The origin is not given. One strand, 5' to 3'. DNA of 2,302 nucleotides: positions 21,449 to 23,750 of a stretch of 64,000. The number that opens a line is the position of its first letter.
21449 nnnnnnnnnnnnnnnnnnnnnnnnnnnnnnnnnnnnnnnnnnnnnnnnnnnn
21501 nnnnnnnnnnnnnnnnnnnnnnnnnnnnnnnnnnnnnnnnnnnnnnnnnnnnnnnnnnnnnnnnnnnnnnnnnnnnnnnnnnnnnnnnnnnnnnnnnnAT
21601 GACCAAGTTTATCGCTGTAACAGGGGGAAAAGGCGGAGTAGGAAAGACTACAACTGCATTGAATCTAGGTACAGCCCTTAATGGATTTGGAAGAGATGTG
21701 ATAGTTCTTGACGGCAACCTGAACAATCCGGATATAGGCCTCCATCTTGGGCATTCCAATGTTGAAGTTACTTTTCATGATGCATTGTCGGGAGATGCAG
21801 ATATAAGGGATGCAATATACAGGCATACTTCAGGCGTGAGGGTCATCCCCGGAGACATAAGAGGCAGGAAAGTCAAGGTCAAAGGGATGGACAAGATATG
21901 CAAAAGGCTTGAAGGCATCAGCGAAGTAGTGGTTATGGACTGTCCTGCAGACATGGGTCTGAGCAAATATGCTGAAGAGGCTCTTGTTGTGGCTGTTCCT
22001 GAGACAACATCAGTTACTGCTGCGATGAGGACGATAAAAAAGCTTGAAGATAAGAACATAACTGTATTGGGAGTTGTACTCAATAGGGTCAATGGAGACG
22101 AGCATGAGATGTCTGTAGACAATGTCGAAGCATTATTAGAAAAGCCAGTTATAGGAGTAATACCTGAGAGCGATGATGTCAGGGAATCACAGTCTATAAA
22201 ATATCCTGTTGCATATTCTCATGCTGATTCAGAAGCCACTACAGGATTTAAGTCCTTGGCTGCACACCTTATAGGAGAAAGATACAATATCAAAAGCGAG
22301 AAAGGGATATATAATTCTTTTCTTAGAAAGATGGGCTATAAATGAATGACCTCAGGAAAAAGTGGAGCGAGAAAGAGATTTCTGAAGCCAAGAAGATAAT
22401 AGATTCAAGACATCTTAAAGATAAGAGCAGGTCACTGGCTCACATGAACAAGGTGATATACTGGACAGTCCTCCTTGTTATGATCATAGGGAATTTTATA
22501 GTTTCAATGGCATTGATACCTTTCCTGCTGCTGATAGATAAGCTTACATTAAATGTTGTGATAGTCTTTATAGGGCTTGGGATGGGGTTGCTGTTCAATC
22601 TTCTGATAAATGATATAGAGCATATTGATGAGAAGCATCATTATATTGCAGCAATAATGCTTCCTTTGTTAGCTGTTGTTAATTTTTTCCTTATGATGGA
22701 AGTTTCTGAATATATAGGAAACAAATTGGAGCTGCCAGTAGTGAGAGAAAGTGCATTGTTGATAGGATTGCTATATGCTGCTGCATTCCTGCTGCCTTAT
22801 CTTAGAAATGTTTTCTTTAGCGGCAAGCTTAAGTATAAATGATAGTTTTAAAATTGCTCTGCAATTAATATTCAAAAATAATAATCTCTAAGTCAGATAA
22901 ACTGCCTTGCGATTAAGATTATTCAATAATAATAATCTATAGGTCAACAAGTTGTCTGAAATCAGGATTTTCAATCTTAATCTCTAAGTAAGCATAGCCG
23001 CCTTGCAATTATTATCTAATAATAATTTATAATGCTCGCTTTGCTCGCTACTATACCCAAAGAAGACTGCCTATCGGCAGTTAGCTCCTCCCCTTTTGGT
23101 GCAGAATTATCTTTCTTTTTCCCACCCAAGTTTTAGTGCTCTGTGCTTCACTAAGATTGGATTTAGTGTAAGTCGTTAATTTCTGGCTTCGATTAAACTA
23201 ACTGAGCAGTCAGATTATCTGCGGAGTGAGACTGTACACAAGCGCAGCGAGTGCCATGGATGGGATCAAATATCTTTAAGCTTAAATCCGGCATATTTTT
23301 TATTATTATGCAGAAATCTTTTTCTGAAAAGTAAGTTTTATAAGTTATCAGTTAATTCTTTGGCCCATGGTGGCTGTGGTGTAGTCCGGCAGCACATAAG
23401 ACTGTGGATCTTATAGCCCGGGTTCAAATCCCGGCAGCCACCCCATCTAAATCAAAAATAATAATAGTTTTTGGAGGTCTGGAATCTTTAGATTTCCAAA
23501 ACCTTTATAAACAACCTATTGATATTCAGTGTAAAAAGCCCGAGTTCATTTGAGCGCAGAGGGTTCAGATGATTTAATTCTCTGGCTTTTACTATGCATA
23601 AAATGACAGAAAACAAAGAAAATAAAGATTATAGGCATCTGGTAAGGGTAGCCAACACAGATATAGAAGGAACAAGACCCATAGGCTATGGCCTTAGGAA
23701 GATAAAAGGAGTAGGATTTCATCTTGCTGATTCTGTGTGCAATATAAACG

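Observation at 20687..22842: Four-gene operon: two tandem paralogous ~150-aa proteins + MinD-like ATPase + small membrane protein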

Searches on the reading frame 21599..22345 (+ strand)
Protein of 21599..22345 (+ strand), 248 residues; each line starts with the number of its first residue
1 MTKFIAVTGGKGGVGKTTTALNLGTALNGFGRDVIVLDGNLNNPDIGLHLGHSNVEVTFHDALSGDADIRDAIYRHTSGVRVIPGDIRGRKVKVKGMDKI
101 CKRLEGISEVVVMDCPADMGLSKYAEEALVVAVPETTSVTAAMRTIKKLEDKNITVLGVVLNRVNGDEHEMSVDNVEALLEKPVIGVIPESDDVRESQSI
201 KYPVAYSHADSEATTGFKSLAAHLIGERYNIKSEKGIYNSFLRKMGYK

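Call 3: search_protein_families(library=pfam, proteins=[window:21599-22345:+], max_evalue=1)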
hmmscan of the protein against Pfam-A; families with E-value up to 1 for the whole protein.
window:21599-22345:+ (248 aa): 15 families
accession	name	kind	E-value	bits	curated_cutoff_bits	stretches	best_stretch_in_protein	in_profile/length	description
PF01656.29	CbiA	-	8.3e-22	77.9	25.4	1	5-199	1-120/125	CobQ/CobB/MinD/ParA nucleotide binding domain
PF10609.15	ParA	-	1.4e-13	51.3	27.1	2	2-57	3-58/246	NUBPL iron-transfer P-loop NTPase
PF13614.12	AAA_31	-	5.5e-12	46.4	27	1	3-121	2-131/177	AAA domain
PF00142.24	Fer4_NifH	-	7.4e-11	42.5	25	2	123-227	139-247/271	4Fe-4S iron sulfur cluster binding proteins, NifH/frxC family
PF13500.12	AAA_26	-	1.2e-08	35.5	27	1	127-196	130-196/198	AAA domain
PF06564.18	CBP_BcsQ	-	2.3e-08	34.3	21.3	1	3-222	2-231/234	Cellulose biosynthesis protein BcsQ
PF02374.21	ArsA_ATPase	-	2.2e-07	30.8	24.3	2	3-37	2-35/305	Anion-transporting ATPase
PF09140.17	MipZ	-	0.00013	21.8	20.7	1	4-125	2-118/262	ATPase MipZ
PF07755.17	DUF1611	-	0.0021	17.9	25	1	131-190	135-195/201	Domain of unknown function (DUF1611_C) P-loop domain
PF01583.26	APS_kinase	-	0.051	14.1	21.1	1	9-53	8-52/152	Adenylylsulphate kinase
PF07015.17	VirC1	-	0.086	12.6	24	1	4-44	3-43/231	VirC1 protein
PF00448.28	SRP54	-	0.16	12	22.7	0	111-187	112-175/196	SRP54-type protein, GTPase domain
PF13238.12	AAA_18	-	0.19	12.6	29.4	1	9-128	4-93/128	AAA domain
PF03266.21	NTPase_1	-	0.25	11.6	23.9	0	5-28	2-24/168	NTPase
PF13479.12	AAA_24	-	0.3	11.4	27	0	10-27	9-26/195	AAA domain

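Call 4: search_protein_families(library=ncbifam, proteins=[window:21599-22345:+], max_evalue=1)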
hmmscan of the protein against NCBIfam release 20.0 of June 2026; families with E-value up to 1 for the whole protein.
window:21599-22345:+ (248 aa): 39 families (the best 25 are shown)
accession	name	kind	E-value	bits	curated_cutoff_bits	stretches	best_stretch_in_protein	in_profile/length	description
TIGR01969.1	minD_arch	subfamily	3e-61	206.8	201.75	1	4-244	2-248/251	cell division ATPase MinD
TIGR01968.1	minD_bact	equivalog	2.7e-31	108.9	212.9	1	3-239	2-251/261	septum site-determining protein MinD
NF008079.0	PRK10818.1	equivalog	6.5e-16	58.4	508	1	1-242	1-264/270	septum site-determining protein MinD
TIGR03371.1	cellulose_yhjQ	equivalog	2.2e-14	53.6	157.85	1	3-225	2-242/246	cellulose biosynthesis protein BcsQ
NF033200.1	F430_CfbC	exception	5e-12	45.7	402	1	5-229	3-243/260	Ni-sirohydrochlorin a,c-diamide reductive cyclase ATP-dependent reductase subunit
TIGR03815.1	CpaE_hom_Actino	equivalog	6.1e-11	42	154.45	1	5-198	114-315/340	septum site-determining protein Ssd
NF008669.0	PRK11670.1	equivalog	8.8e-11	41.3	348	1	3-59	108-164/369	iron-sulfur cluster carrier protein ApbC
TIGR01281.1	DPOR_bchL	equivalog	2e-10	40.5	345.15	1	9-224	6-243/268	ferredoxin:protochlorophyllide reductase (ATP-dependent) iron-sulfur ATP-binding protein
TIGR01007.1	eps_fam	subfamily_domain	2.4e-10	40.3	108.05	1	3-170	18-196/204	polysaccharide biosynthesis tyrosine autokinase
TIGR01287.1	nifH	equivalog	3.6e-09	36.4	394.35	2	123-228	139-248/275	nitrogenase iron protein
NF041136.1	MrpORP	equivalog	7.7e-09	35.3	450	2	3-54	6-57/365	iron-sulfur cluster carrier protein MrpORP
NF053621.1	ATPseBagBMYCTU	equivalog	2.3e-08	33.5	521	2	5-37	14-46/371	ATPase BagB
NF009702.0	PRK13231.1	equivalog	1e-07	31.4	427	1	3-226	3-240/264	nitrogenase reductase-like protein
NF041546.1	ParA_partition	equivalog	1.5e-07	31.2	180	1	5-38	2-35/203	ParA family partition ATPase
TIGR03018.1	pepcterm_TyrKin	hypoth_equivalog_domain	1.7e-07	30.8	230.65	1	4-162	37-207/207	XrtA-associated tyrosine autokinase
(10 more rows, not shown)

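Call 63: search_protein_families(library=padloc, proteins=[window:21599-22345:+], max_evalue=1)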
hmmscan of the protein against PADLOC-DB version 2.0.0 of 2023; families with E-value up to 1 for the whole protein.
window:21599-22345:+ (248 aa): 2 families
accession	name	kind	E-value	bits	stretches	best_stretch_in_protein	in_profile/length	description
PDLC04560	PDC-M28B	-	1.4e-05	22.6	1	5-98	17-104/327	-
PDLC04559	PDC-M28B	-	8.3e-05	19.8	1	5-50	131-176/438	-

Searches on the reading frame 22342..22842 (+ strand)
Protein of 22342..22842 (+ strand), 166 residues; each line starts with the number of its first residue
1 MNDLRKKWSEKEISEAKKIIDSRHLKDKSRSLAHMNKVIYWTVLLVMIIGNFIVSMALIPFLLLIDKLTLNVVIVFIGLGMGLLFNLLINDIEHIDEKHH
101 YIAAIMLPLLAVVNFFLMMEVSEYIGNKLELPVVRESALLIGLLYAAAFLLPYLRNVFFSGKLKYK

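Call 3: search_protein_families(library=pfam, proteins=[window:22342-22842:+], max_evalue=1)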
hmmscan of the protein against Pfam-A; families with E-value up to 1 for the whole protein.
window:22342-22842:+ (166 aa): 4 families
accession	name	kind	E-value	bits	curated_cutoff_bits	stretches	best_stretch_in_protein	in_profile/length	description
PF03169.20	OPT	-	0.0018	17.4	25.8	1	8-86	323-397/623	OPT oligopeptide transporter protein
PF14159.11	CAAD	-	0.012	15.9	30.7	1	96-155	8-64/85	CAAD domains of cyanobacterial aminoacyl-tRNA synthetase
PF18949.5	DUF5693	-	0.014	14.3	29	1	13-149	287-426/609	Family of unknown function (DUF5693)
PF24769.1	At2g29880_C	-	0.067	14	26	1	89-123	5-39/47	At2g29880 C-terminal domain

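Call 4: search_protein_families(library=ncbifam, proteins=[window:22342-22842:+], max_evalue=1)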
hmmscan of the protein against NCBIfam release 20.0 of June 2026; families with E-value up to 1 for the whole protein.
window:22342-22842:+ (166 aa): 1 family
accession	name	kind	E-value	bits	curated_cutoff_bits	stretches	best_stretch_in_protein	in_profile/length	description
NF008438.0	PRK11281.1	equivalog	0.79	7.3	991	1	19-121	603-703/1113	mechanosensitive channel MscK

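Call 33: search_protein_families(library=pfam, alignment_id=A3, max_evalue=1)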
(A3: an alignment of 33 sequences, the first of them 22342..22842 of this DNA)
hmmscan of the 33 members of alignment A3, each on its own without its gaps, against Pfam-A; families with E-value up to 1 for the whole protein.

A. member 1, window:22342-22842:+ (166 aa): 4 families
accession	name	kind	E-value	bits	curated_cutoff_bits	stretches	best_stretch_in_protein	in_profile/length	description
PF03169.20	OPT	-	0.0018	17.4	25.8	1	8-86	323-397/623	OPT oligopeptide transporter protein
PF14159.11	CAAD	-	0.012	15.9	30.7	1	96-155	8-64/85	CAAD domains of cyanobacterial aminoacyl-tRNA synthetase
PF18949.5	DUF5693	-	0.014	14.3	29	1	13-149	287-426/609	Family of unknown function (DUF5693)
PF24769.1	At2g29880_C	-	0.067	14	26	1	89-123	5-39/47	At2g29880 C-terminal domain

B. families by the number of members that match (of 33 scanned): 58 families (the first 25 are shown)
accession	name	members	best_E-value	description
PF21982.2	RecX_HTH1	8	0.016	RecX, first three-helix domain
PF09843.14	DUF2070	7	0.0074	Predicted membrane protein (DUF2070)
PF00122.25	E1-E2_ATPase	6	0.023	E1-E2 ATPase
PF20990.2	DUF2207_C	5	0.0058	Predicted membrane protein (DUF2207) C-terminal domain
PF17343.7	DUF5373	3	0.0011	Family of unknown function (DUF5373)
PF18949.5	DUF5693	3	0.0084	Family of unknown function (DUF5693)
PF03169.20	OPT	2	0.0018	OPT oligopeptide transporter protein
PF03134.24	TB2_DP1_HVA22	2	0.016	TB2/DP1, HVA22 family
PF17555.7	TssN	2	0.021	Type VI secretion system, TssN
PF07916.16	TraG_N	2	0.022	TraG-like protein, N-terminal region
PF00654.25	Voltage_CLC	2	0.027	Voltage gated chloride channel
PF05803.17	Chordopox_L2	2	0.038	Chordopoxvirus L2 protein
PF22943.2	HTH_68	2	0.055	Putative helix-turn-helix domain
PF07690.21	MFS_1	2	0.11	Major Facilitator Superfamily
PF19865.4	DUF6338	2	0.15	Family of unknown function (DUF6338)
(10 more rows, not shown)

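Call 34: search_solved_structures(query=A3, max_evalue=10, show_alignments=1)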
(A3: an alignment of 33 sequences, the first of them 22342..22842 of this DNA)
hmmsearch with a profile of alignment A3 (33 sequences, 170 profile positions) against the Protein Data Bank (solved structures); distinct sequences matched with E-value up to 10: 2.
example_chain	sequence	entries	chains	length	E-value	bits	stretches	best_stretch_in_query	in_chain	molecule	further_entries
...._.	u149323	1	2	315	0.29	13.7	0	10-66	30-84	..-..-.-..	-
2l8s_A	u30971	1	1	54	1.4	11.4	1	66-105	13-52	Integrin alpha-1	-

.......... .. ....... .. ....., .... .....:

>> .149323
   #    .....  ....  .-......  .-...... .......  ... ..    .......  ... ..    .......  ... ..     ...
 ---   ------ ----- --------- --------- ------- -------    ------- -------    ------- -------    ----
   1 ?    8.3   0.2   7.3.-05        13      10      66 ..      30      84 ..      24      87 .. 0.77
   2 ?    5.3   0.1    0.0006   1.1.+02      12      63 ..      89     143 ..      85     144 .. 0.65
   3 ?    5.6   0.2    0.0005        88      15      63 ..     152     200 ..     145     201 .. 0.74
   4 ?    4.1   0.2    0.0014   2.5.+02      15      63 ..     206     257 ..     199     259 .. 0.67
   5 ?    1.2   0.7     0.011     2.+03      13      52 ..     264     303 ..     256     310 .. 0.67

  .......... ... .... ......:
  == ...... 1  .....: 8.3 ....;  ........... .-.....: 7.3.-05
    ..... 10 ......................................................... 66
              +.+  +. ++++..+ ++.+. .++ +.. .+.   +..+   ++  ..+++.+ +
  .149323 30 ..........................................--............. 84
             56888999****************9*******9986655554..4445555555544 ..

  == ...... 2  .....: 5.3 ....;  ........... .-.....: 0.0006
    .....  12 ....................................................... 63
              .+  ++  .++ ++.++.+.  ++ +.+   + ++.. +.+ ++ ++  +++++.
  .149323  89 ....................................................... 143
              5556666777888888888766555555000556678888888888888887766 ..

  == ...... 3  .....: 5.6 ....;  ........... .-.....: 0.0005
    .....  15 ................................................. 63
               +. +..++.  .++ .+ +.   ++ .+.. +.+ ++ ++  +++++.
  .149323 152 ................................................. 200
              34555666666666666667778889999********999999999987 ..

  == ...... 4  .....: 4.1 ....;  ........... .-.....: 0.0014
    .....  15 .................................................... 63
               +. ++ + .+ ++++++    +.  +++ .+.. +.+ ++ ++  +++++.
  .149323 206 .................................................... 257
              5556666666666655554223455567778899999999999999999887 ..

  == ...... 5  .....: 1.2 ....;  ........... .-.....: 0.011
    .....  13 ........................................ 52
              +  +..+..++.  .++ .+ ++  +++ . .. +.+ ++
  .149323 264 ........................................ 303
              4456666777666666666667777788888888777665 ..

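Call 56: find_homologous_proteins(query=A3, max_evalue=0.001)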
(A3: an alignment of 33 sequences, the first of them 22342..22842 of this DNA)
Query A3 (33 sequences) (166 aa, profile of the alignment): 86 proteins with E <= 0.001 among 8000 candidates.
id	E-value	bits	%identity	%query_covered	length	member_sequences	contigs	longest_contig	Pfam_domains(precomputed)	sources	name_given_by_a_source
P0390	4.4e-56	207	47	92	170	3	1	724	-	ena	-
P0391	1.2e-54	202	44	90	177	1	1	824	-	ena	-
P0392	1.2e-53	199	41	90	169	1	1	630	-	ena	-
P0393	4.2e-53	197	34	90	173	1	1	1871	-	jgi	jgi:hypothetical protein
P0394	7.6e-53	196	40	90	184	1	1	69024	-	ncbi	ncbi:MAG: hypothetical protein R6U32_04685 [Candidatus Woesearchaeota archaeon]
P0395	1.8e-52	195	38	93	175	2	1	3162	-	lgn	-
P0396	8.7e-52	193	38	90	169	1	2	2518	-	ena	-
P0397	2.4e-51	191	42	90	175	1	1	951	-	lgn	-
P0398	2.4e-51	191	29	92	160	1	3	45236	-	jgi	jgi:hypothetical protein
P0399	6.9e-51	190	29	92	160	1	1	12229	-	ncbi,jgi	-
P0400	8.0e-51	190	40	91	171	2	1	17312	-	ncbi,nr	ncbi:hypothetical protein KY311_00265 [Candidatus Woesearchaeota archaeon]|nr:hypothetical protein [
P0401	2.1e-50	188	29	92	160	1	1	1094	-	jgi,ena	-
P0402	3.9e-50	187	100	100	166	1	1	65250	-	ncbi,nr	ncbi:hypothetical protein GF336_05765 [Candidatus Woesearchaeota archaeon]|nr:hypothetical protein [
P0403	4.1e-50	187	30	92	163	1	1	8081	-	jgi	-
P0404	6.4e-50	187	29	92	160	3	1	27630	-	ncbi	-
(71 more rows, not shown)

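Call 63: search_protein_families(library=padloc, proteins=[window:22342-22842:+], max_evalue=1)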
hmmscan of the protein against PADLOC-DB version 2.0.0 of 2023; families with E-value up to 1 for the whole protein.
window:22342-22842:+ (166 aa): 0 families

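Call 64: search_protein_families(library=phrogs, proteins=[window:22342-22842:+], max_evalue=1)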
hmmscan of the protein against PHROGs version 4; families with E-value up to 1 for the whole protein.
window:22342-22842:+ (166 aa): 3 families
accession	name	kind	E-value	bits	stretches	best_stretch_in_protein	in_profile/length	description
phrog_37098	-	unknown function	0.0061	17.8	1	38-92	6-61/71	-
phrog_5192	-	unknown function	0.077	14.5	1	2-31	13-42/61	-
phrog_30063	-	unknown function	0.16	12.9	1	24-56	7-37/45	-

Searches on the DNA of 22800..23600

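Call 62: search_rna_families(source=window, start=22800, end=23600, threshold=evalue, max_evalue=1)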
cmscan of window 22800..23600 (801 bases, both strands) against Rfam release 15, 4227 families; matches with E-value up to 1: 4.
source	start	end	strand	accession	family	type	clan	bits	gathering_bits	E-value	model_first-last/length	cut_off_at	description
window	23370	23442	+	RF00005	tRNA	Gene; tRNA;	CL00001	64.9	29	1e-13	1-71/71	no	tRNA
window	23370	23441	+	RF01684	mascRNA-menRNA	Gene;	-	28.2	42.5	0.0018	1-56/56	no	MALAT1-associated small cytoplasmic RNA/MEN beta RNA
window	22888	22984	-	RF01245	snR9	Gene; snRNA; snoRNA; HACA-box;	CL00036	21.1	58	0.88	1-187/187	no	Small nucleolar RNA snR9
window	22815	22945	+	RF02546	LSU_trypano_mito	Gene; rRNA;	CL00112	16.8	60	0.32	1-561/561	no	Trypanosomatid mitochondrial large subunit ribosomal RNA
